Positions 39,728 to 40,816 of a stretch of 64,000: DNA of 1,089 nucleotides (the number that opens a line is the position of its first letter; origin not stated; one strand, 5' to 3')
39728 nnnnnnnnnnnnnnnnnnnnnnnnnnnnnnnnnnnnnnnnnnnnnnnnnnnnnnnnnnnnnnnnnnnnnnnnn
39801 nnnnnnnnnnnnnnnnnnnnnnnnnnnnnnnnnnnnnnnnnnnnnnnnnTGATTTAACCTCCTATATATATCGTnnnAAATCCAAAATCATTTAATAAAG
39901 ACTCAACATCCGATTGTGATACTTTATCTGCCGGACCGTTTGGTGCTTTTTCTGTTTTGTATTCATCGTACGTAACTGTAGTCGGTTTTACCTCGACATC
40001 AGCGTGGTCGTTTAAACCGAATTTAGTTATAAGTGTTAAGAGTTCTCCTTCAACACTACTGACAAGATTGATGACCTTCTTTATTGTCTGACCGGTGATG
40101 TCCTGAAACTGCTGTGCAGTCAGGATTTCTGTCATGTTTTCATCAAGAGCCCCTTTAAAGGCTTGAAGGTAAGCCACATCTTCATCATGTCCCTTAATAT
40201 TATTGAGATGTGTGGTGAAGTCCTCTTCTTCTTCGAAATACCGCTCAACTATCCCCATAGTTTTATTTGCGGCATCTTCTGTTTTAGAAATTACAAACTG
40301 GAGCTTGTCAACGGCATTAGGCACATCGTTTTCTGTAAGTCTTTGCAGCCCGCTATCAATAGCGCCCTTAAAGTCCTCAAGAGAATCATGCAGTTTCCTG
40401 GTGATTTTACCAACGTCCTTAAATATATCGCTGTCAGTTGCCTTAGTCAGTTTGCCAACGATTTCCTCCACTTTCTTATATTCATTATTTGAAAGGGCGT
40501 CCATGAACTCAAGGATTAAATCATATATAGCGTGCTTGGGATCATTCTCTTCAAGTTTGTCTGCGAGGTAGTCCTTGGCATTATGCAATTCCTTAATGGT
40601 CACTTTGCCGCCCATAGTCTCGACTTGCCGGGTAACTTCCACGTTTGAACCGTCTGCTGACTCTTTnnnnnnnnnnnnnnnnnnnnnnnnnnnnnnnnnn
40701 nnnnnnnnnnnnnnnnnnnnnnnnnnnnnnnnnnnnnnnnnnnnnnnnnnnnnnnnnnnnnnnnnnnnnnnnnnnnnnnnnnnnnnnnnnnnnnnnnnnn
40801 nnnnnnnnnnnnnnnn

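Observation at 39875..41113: CheW-CheZ fusion protein inside the chemotaxis operon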

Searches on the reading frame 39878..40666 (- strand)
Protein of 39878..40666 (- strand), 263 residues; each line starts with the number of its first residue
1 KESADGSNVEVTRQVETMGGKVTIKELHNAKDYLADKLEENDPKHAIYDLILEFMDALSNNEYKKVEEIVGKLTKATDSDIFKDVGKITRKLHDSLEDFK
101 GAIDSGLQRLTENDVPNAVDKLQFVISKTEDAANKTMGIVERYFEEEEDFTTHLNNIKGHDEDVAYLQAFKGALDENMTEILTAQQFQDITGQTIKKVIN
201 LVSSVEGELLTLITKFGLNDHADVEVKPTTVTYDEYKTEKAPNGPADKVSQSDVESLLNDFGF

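Call 21: find_homologous_proteins(query=window:39878-40666:-, max_evalue=0.001)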
Query window:39878-40666:- (263 aa): 470 proteins with E <= 0.001 among 1111 candidates; the best 120 are listed.
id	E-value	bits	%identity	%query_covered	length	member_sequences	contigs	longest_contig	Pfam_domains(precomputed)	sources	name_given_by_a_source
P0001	9.1e-164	561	100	100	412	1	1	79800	PF01584.25,PF04344.19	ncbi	-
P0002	6.1e-141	486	86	100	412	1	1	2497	PF01584.25,PF04344.19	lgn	-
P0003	6.7e-138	476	84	100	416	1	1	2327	PF01584.25,PF04344.19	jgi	jgi:chemotaxis protein CheZ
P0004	2.1e-136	471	84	100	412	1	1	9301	PF01584.25,PF04344.19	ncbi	-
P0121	3.1e-135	467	84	100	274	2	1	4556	PF04344.19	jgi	jgi:chemotaxis protein CheZ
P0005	2.1e-134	465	82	100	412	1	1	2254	PF01584.25,PF04344.19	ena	-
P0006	8.0e-116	404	73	100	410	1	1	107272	PF01584.25,PF04344.19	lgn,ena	-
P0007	3.4e-113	395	73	100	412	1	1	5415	PF01584.25,PF04344.19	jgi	-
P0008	5.4e-111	388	71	100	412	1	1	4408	PF01584.25,PF04344.19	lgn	-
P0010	3.6e-110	385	72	100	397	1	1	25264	PF01584.25,PF04344.19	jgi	-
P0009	1.9e-108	380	69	100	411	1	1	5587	PF01584.25,PF04344.19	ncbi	-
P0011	1.1e-107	377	69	100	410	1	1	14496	PF01584.25,PF04344.19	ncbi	-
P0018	2.6e-102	360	67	100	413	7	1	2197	PF01584.25,PF04344.19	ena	-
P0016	1.4e-101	357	66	100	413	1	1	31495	PF01584.25,PF04344.19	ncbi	-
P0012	1.5e-101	357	65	100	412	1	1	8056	PF01584.25,PF04344.19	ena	-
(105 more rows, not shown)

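Call 29: search_protein_representatives(protein=window:39878-40666:-)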
Query: 263 residues. Proteins with E-value up to 0.001 (for the whole library): 1312; up to 1e-10: 453; up to 1e-30: 20. The best 150 are listed.
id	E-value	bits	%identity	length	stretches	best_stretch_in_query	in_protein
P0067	1.3e-90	319.7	60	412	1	3-263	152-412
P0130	2.0e-85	302.7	60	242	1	22-263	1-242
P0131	5.3e-65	235.8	47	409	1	5-263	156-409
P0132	1.3e-63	231.2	80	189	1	127-263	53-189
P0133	4.2e-63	229.6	46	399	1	4-263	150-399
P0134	1.3e-52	195.2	50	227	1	19-223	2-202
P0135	1.1e-50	189.0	53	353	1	74-263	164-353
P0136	1.5e-48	182.0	44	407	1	7-263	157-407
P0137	8.1e-48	179.6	41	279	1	2-225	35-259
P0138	6.1e-46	173.4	45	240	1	43-263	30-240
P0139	9.4e-45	169.5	40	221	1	34-263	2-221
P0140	7.0e-44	166.7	48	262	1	48-263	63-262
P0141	1.3e-43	165.8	39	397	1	25-222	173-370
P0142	4.1e-43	164.2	41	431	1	28-263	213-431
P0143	8.8e-41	156.5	41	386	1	16-219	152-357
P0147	3.8e-32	128.3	38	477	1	22-263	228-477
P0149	1.1e-30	123.4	35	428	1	6-263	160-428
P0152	1.6e-28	116.4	34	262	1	14-263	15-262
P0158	1.7e-24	103.2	35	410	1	50-263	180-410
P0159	2.0e-24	103.0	37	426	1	2-263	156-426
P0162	8.1e-24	101.0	37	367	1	46-263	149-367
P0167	9.4e-23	97.5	37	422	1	47-263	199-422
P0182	2.2e-21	93.0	35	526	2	46-180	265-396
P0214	1.5e-19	87.0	34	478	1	35-263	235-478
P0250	4.2e-18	82.3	28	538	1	27-227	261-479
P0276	3.3e-17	79.3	33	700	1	47-263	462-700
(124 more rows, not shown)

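Call 34: list_cluster_members(proteins=[P0131, P0133, P0136, P0141, P0142, P0147, P0149, P0158, P0159, P0167])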
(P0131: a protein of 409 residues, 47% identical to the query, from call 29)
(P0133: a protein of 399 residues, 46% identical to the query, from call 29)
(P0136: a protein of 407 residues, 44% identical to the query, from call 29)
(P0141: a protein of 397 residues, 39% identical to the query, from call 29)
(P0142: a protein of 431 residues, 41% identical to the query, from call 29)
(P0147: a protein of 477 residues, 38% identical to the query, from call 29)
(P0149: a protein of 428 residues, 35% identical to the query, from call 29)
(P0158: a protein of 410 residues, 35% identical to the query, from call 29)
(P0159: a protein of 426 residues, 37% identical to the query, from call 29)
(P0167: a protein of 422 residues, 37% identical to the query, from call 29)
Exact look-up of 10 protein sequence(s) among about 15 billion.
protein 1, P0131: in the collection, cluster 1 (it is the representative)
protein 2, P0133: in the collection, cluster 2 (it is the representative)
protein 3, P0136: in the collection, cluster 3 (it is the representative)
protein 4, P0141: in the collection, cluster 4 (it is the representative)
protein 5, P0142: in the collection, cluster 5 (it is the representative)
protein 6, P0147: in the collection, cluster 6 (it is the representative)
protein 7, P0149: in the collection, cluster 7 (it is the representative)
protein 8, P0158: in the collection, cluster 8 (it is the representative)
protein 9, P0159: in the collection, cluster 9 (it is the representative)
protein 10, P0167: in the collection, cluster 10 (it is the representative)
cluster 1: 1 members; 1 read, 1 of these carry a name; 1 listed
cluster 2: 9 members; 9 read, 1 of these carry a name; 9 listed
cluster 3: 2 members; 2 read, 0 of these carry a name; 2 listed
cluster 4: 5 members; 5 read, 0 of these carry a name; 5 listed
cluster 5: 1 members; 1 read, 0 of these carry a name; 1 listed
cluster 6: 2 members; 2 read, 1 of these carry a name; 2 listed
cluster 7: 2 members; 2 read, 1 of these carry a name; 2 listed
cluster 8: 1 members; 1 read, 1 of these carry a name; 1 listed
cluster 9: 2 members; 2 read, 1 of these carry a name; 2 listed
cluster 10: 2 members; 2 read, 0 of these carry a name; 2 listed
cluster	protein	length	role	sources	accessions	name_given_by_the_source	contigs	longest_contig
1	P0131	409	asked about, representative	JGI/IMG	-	chemotaxis protein CheZ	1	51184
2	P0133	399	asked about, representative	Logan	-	-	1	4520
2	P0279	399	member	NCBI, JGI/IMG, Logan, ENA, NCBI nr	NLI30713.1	MAG: hypothetical protein GX423_11655 [Nitrospiraceae bacterium] | chemotaxis protein CheZ | hypothetical protein [Nitrospiraceae bacterium]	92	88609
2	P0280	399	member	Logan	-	-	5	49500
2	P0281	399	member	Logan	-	-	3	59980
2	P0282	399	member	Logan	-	-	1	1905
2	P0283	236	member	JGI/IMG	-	-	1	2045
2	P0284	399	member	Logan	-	-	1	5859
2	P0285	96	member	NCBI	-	-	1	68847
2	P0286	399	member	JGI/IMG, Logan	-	-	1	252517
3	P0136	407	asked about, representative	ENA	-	-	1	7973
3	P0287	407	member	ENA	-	-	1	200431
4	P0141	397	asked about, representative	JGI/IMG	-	-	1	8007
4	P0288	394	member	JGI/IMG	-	-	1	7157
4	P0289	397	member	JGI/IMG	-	-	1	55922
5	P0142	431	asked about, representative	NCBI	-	-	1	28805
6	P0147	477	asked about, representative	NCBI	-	-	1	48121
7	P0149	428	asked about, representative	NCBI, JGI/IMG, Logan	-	-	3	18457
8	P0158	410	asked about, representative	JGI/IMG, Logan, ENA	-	chemotaxis protein CheZ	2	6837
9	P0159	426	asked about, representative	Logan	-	-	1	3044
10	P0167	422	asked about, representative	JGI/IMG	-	-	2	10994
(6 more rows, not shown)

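Call 55: search_protein_families(library=pfam, proteins=[P0276, P0214, P0182, P0250, P0162, P0152, P0159, P0147], max_evalue=0.01)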
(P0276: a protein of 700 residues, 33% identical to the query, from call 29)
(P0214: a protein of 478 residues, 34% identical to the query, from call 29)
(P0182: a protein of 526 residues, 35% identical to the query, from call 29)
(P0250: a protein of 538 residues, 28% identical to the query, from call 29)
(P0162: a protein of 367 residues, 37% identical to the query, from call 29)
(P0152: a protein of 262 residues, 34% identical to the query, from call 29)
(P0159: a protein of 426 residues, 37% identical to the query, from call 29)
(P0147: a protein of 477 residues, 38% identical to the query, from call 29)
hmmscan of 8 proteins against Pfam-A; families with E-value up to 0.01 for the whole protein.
P0276 (700 aa): 1 family
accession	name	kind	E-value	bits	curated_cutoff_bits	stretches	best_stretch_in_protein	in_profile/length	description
PF04344.18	CheZ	-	2.6e-38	132.4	30.7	1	495-700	2-203/203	Chemotaxis phosphatase, CheZ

P0214 (478 aa): 1 family
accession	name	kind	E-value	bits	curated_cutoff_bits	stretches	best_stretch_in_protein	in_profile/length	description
PF04344.18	CheZ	-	1.5e-41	142.9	30.7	1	283-478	3-203/203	Chemotaxis phosphatase, CheZ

P0182 (526 aa): 1 family
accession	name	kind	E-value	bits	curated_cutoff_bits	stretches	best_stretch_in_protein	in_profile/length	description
PF04344.18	CheZ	-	2.2e-42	145.7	30.7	1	301-526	3-203/203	Chemotaxis phosphatase, CheZ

P0250 (538 aa): 3 families
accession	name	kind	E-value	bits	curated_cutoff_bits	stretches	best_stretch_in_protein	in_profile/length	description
PF04344.18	CheZ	-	5.2e-42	144.5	30.7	1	316-538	2-203/203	Chemotaxis phosphatase, CheZ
PF02518.31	HATPase_c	-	3.2e-06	28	26.4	1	102-223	20-110/111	Histidine kinase-, DNA gyrase B-, and HSP90-like ATPase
PF07928.17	Vps54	-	0.00081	20.2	27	0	316-435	22-131/133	Vps54-like protein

P0162 (367 aa): 2 families
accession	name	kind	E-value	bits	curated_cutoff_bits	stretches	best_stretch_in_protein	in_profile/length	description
PF04344.18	CheZ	-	2.6e-40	138.9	30.7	1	183-367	2-203/203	Chemotaxis phosphatase, CheZ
PF00254.34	FKBP_C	-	7.5e-05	23.4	21.1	1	47-117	3-76/94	FKBP-type peptidyl-prolyl cis-trans isomerase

P0152 (262 aa): 4 families
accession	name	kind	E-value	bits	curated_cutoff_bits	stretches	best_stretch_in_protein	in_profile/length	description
PF04344.18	CheZ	-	3.1e-46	158.3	30.7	1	77-262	2-203/203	Chemotaxis phosphatase, CheZ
PF14182.11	YgaB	-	0.0041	17.9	27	0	132-188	8-60/77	YgaB-like protein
PF07729.17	FCD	-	0.0089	16.9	24.3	0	12-69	64-121/125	FCD domain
PF01544.23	CorA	-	0.009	15.8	27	0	39-149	128-231/292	CorA-like Mg2+ transporter protein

P0159 (426 aa): 2 families
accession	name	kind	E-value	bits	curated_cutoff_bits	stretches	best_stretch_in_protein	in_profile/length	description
PF04344.18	CheZ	-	1.3e-37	130.1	30.7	1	238-426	2-203/203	Chemotaxis phosphatase, CheZ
PF01584.24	CheW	-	7e-32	110.4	23.5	1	9-143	1-137/138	CheW-like domain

P0147 (477 aa): 3 families
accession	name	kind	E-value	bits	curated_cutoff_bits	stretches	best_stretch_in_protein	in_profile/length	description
PF04344.18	CheZ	-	4.2e-41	141.5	30.7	1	287-477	2-203/203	Chemotaxis phosphatase, CheZ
PF01584.24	CheW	-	8.3e-35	119.8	23.5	1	3-140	1-136/138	CheW-like domain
PF20675.2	MPH2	-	0.0067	17.7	29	0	220-276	27-83/107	Maintenance of Photosystem II under High light 2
